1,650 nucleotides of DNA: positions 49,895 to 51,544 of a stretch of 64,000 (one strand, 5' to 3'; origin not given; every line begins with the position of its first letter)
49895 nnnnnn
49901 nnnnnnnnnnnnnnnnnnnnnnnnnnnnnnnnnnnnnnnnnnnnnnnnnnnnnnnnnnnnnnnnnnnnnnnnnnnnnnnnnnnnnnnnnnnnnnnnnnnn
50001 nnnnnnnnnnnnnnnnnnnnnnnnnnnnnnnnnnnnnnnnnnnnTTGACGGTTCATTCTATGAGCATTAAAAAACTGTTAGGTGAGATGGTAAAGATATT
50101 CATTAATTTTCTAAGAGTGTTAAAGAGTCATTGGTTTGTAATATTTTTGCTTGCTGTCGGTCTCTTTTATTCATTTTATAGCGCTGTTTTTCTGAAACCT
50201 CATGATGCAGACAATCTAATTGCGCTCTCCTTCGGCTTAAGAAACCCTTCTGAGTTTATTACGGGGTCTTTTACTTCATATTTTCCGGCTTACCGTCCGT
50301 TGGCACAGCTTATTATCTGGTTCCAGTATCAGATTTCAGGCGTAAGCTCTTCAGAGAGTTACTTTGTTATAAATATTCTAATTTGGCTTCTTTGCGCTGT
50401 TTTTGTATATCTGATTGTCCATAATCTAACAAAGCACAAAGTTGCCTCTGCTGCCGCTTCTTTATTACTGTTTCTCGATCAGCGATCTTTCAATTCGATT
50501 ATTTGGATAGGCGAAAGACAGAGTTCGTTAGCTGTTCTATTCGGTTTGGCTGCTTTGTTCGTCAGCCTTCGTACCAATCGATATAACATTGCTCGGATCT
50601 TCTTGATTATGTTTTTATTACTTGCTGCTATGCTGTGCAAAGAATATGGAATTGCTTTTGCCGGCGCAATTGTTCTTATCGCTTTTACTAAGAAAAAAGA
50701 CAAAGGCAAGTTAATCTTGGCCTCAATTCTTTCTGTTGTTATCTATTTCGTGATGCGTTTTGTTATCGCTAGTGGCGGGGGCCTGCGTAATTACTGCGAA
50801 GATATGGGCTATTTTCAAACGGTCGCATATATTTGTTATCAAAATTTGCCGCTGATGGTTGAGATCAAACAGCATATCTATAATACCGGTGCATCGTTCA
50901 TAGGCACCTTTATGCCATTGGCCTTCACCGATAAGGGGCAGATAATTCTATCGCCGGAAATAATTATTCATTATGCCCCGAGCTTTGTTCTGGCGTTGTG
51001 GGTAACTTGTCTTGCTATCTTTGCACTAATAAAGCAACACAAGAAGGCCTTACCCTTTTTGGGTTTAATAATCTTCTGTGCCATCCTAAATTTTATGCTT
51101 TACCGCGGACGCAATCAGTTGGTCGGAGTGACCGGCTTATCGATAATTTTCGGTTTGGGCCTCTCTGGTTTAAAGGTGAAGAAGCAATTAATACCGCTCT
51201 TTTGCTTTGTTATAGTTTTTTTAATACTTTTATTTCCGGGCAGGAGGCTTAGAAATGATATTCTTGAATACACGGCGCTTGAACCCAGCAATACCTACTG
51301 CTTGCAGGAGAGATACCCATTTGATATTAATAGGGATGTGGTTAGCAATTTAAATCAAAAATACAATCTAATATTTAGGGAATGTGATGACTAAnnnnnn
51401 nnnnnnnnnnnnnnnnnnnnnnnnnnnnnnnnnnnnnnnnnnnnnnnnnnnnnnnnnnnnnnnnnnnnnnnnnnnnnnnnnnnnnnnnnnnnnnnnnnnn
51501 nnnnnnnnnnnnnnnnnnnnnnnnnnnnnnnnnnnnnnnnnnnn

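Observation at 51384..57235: CDP-3,6-dideoxyhexose pathway extended by a ThDP-dependent AHAS-like enzyme and a reductase: candidate branched-chain (yersiniose-like) sugar; E3 reductase not in window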

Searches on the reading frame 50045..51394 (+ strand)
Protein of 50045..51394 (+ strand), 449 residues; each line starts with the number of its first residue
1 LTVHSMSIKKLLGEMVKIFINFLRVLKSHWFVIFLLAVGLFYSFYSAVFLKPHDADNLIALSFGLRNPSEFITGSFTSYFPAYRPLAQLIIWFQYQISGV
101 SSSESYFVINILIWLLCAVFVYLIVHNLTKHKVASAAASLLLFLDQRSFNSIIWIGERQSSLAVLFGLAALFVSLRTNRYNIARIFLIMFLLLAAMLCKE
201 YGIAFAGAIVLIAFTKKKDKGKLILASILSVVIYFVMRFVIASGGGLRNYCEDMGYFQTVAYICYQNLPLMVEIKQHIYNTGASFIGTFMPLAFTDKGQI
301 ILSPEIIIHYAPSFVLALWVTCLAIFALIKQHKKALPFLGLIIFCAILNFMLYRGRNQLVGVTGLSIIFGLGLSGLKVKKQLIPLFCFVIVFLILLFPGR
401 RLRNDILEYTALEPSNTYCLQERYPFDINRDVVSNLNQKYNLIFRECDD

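Call 4: search_protein_families(library=pfam, proteins=[window:50045-51394:+])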
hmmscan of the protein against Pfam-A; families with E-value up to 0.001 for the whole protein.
window:50045-51394:+ (449 aa): 0 families

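Call 5: search_protein_families(library=ncbifam, proteins=[window:50045-51394:+])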
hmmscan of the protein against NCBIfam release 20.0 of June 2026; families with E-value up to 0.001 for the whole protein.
window:50045-51394:+ (449 aa): 0 families

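Call 32: find_homologous_proteins(query=window:50045-51394:+, max_evalue=0.00001)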
Query window:50045-51394:+ (449 aa): 14 proteins with E <= 0.00001 among 8000 candidates.
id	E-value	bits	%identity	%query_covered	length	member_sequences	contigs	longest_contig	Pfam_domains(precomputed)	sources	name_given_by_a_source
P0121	2.4e-287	971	100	99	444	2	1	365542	PF13231.13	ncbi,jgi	ncbi:MAG: glycosyltransferase family 39 protein [Patescibacteria group bacterium]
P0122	4.1e-76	275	38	94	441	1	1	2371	-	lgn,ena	-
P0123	7.1e-76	274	37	88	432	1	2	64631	-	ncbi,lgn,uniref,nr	ncbi:MAG: hypothetical protein BWY43_00223 [candidate division WS2 bacterium ADurb.Bin280]|uniref:Gl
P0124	2.4e-69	253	36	94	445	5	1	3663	-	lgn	-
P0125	2.1e-65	240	37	89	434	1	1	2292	-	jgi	jgi:hypothetical protein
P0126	2.1e-63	233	34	95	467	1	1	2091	-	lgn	-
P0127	4.0e-63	232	36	96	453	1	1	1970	-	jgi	jgi:hypothetical protein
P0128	7.0e-63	231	35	94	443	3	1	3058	-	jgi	jgi:hypothetical protein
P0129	6.9e-61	225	34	94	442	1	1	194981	-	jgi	jgi:hypothetical protein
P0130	3.0e-49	186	36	73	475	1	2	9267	-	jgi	jgi:hypothetical protein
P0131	2.2e-47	180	33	80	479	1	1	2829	-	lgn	-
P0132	1.8e-45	174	35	72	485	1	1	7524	-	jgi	jgi:hypothetical protein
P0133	2.8e-45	173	36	63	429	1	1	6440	-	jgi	jgi:hypothetical protein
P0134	6.5e-38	149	30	87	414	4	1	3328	-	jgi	-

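Call 43: predict_structure(alignment_id=A2)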
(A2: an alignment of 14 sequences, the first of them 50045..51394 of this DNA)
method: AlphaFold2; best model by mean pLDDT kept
length: 449 residues; sequences in the alignment: 14
mean_pLDDT: 86.7   pTM: 0.90
mean pLDDT of the five models: 86.7, 85.1, 84.8, 83.9, 81.0
residues with pLDDT >= 90: 246; 70-90: 142; 50-70: 52; < 50: 9
segments of 3 or more residues with pLDDT < 50: 1-3
pLDDT, mean of each block of 10 residues (from residue 1): 66 88 92 91 88 87 90 72 86 93 92 97 97 93 89 91 98 93 94 96 97 92 97 92 63 91 89 95 96 91 81 88 97 97 96 90 97 81 59 66 74 57 76 88 59
secondary structure, 60 per line:
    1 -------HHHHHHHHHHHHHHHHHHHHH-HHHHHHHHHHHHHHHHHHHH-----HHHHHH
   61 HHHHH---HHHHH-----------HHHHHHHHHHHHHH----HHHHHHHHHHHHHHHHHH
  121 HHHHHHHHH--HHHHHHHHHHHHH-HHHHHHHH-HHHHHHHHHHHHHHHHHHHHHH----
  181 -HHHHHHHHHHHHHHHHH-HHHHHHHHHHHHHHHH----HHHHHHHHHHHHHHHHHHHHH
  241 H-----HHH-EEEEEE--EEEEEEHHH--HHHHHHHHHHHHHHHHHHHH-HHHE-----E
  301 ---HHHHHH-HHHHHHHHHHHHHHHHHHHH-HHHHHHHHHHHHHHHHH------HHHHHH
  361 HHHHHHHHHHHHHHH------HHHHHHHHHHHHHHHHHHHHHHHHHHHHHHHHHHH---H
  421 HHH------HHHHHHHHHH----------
elements in order: H8-28 H30-49 H55-65 H69-73 H85-98 H103-129 H132-144 H146-153 H155-176 H182-198 H200-215 H220-241 E251-256 E259-264 H270-289 H304-309 H311-330 H332-348 H355-375 H382-416 H420-423 H430-439

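Call 46: fold_search(model_id=the predicted structure, library=pdb)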
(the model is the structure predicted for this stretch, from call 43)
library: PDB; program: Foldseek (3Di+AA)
matches with E <= 10: 464; with E <= 0.001: 6
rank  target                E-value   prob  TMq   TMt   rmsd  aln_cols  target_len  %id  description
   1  5ogl_A                3.9e-05  1.00  0.52  0.35   9.0       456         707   15  Structure of bacterial oligosaccharyltransferase PglB in complex with an acceptor peptide and an lipid-linked oligosac (released 2017-10-25)
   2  6gxc_A                4.4e-05  1.00  0.51  0.35   9.1       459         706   15  Bacterial oligosaccharyltransferase PglB in complex with an inhibitory peptide and a reactive lipid-linked oligosaccha (released 2018-11-14)
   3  5gmy_A                2.2e-04  1.00  0.50  0.29  13.1       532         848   13  Crystal structure of the Archaeoglobus fulgidus oligosaccharyltransferase (O29867_ARCFU) tethered with an acceptor pep (released 2017-02-01)
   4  7zlg_A                7.8e-04  1.00  0.50  0.37  10.6       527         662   12  Cryo-EM structure of C-mannosyltransferase CeDPY19, in complex with acceptor peptide and bound to CMT2-Fab and anti-Fa (released 2023-01-11)
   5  7zli_A                7.8e-04  1.00  0.50  0.36  11.2       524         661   12  Cryo-EM structure of C-mannosyltransferase CeDPY19, in complex with Dol25-P-Man and bound to CMT2-Fab and anti-Fab nan (released 2023-01-11)
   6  7zlh_A                9.6e-04  1.00  0.50  0.37  10.8       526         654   12  Cryo-EM structure of C-mannosyltransferase CeDPY19, in apo state, bound to CMT2-Fab and anti-Fab nanobody (released 2023-01-11)
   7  5f15                  2.3e-03  1.00  0.49  0.42  12.3       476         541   13  Crystal Structure of ArnT from Cupriavidus metallidurans bound to Undecaprenyl phosphate (released 2016-02-17)
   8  5ezm                  4.5e-03  1.00  0.50  0.43  12.7       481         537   14  Crystal Structure of ArnT from Cupriavidus metallidurans in the apo state (released 2016-02-17)
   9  8age_A                7.1e-03  1.00  0.53  0.39  10.3       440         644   10  Structure of yeast oligosaccharylransferase complex with acceptor peptide bound (released 2022-12-07)
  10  8agc_A                1.4e-02  1.00  0.49  0.34  13.8       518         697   10  Structure of yeast oligosaccharylransferase complex with lipid-linked oligosaccharide and non-acceptor peptide bound (released 2022-12-07)
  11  9e61_B                1.5e-02  1.00  0.36  0.24   9.7       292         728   14  Cryo-EM structure of Saccharomyces cerevisiae Pmt4 apo form (released 2025-10-15)
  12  6s7t_A                1.5e-02  1.00  0.46  0.31  15.8       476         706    9  Cryo-EM structure of human oligosaccharyltransferase complex OST-B (released 2019-12-18)
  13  9e6i_B                1.7e-02  1.00  0.36  0.24   9.5       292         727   14  Cryo-EM structure of Saccharomyces cerevisiae Pmt4-Ccw5 complex (released 2025-10-15)
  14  9e61_A                1.7e-02  1.00  0.36  0.24  10.1       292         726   14  Cryo-EM structure of Saccharomyces cerevisiae Pmt4 apo form (released 2025-10-15)
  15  7oci_F                1.8e-02  1.00  0.52  0.38  10.9       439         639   12  Cryo-EM structure of yeast Ost6p containing oligosaccharyltransferase complex (released 2022-02-16)
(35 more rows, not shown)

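Call 83: find_encoding_contigs(protein=P0129, flank=9000, max_places=1)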
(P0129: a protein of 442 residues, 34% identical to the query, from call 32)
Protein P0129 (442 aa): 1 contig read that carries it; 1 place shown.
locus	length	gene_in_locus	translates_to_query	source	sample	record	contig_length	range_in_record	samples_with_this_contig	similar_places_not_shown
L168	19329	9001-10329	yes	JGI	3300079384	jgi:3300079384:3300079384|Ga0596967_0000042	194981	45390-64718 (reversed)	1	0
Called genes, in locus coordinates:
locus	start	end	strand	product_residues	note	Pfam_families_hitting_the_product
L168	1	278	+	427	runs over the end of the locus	PF00005:ABC_tran, PF13304:AAA_21 (faint), PF14524:Wzt_C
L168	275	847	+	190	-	PF13580:SIS_2, PF01380:SIS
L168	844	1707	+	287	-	PF03102:NeuB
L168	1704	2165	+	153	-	PF00702:Hydrolase, PF12710:HAD (weak), PF08282:Hydrolase_3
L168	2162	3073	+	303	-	PF01408:GFO_IDH_MocA, PF22725:GFO_IDH_MocA_C3, PF02894:GFO_IDH_MocA_C (faint)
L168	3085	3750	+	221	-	PF01261:AP_endonuc_2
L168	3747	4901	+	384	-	PF04230:PS_pyruv_trans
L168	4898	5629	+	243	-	PF02348:CTP_transf_3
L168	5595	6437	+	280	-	PF00106:adh_short, PF08659:KR (faint), PF13561:adh_short_C2, PF00106:adh_short (weak)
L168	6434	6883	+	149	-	-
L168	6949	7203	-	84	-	-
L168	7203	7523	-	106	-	-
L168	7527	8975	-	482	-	PF13489:Methyltransf_23, PF07021:MetW (weak), PF08241:Methyltransf_11, PF08242:Methyltransf_12, PF13649:Methyltransf_25, PF13847:Methyltransf_31 (weak), PF13641:Glyco_tranf_2_3 (weak), PF00535:Glycos_transf_2, +1 more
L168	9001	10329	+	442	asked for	-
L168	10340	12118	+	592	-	-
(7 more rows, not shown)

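Call 84: find_encoding_contigs(protein=P0130, flank=9000, max_places=1)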
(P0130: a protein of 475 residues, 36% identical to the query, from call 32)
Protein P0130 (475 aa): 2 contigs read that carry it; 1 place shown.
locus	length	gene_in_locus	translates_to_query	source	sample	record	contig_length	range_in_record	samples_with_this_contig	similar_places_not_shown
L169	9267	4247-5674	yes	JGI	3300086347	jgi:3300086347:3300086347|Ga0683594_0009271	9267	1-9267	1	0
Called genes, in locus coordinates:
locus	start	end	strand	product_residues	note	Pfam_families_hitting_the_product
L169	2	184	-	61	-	?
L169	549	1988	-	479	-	-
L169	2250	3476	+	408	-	PF01073:3Beta_HSD, PF01370:Epimerase, PF16363:GDP_Man_Dehyd, PF07993:NAD_binding_4 (faint), PF13460:NAD_binding_10 (weak)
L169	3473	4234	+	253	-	PF00535:Glycos_transf_2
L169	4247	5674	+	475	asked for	-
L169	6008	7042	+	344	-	PF03668:RapZ-like_N, PF22740:PapZ_C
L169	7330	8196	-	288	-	-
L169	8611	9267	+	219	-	?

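Call 85: find_encoding_contigs(protein=P0132, flank=9000, max_places=1)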
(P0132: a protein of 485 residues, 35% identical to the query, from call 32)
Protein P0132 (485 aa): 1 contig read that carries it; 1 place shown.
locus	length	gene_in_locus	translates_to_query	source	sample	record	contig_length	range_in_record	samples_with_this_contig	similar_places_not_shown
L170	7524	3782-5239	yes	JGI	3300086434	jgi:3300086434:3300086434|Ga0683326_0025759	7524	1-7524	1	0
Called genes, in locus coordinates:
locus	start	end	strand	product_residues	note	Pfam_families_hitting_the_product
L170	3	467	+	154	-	?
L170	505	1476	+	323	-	PF02401:LYTB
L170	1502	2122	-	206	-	PF14524:Wzt_C (weak)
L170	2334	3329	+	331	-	PF00685:Sulfotransfer_1 (faint), PF13469:Sulfotransfer_3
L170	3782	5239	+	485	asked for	-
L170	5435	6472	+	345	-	PF03668:RapZ-like_N, PF22740:PapZ_C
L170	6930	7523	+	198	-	?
